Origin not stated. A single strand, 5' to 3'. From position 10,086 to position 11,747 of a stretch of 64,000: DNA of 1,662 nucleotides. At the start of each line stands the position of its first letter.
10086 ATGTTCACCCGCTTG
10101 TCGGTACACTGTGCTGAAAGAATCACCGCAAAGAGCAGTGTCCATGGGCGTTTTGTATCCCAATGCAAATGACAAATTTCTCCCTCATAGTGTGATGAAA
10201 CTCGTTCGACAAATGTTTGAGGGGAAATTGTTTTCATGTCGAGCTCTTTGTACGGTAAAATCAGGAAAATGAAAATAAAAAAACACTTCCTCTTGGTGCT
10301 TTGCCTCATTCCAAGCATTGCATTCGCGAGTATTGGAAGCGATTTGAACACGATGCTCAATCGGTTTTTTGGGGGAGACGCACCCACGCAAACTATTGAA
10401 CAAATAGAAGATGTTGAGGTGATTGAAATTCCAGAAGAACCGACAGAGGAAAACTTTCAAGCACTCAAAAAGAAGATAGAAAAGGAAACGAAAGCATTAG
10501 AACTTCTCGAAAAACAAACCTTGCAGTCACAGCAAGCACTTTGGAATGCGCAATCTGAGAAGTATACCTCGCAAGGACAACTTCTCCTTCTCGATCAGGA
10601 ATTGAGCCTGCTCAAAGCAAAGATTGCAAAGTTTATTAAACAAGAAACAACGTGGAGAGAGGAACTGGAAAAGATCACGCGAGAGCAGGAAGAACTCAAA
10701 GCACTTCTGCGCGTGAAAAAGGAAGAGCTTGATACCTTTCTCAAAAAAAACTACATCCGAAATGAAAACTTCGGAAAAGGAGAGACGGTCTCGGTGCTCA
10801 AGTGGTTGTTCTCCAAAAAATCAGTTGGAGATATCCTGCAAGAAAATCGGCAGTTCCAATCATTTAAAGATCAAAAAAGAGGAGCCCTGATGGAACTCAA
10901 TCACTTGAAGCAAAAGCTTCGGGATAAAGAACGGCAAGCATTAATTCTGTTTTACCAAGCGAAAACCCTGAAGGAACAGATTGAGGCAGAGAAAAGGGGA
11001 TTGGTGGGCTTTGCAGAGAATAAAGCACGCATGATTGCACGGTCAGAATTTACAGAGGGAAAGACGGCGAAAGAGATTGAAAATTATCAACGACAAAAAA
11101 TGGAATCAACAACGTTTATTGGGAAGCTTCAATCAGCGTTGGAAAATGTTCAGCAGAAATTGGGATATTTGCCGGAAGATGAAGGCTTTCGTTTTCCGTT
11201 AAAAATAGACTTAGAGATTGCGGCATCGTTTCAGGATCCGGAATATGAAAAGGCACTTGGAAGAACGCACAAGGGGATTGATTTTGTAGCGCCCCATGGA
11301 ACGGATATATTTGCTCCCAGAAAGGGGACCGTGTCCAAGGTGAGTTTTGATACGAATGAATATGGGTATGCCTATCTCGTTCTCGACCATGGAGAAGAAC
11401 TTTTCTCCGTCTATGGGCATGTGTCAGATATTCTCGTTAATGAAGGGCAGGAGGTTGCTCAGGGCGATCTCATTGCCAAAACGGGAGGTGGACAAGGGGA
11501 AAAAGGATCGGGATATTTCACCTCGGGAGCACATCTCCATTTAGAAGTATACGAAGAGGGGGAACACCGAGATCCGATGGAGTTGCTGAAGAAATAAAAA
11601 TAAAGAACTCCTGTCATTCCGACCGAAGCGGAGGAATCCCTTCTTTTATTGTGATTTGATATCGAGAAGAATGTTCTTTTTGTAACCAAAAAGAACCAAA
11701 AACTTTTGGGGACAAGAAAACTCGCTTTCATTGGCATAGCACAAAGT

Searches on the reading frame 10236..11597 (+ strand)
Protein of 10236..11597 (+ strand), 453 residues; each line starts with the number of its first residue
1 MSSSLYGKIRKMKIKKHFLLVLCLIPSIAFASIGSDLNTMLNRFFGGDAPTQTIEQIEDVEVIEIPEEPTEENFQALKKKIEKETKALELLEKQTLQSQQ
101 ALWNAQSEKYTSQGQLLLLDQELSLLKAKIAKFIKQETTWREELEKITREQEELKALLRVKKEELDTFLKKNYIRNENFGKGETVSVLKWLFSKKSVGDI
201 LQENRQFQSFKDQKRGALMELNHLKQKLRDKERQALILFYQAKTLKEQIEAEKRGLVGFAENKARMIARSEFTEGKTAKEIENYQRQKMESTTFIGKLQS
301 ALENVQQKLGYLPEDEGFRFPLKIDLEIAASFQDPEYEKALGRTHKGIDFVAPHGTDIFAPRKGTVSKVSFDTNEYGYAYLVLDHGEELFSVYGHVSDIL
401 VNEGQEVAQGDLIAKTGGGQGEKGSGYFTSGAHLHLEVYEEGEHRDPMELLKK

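Call 27: search_protein_families(library=pfam, proteins=[window:10236-11597:+], max_evalue=0.00001)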
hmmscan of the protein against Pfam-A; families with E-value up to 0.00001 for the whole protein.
window:10236-11597:+ (453 aa): 1 family
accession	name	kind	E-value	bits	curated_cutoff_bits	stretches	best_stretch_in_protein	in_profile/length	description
PF01551.29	Peptidase_M23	-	1.8e-23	82.9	28.7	1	344-447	2-96/96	Peptidase family M23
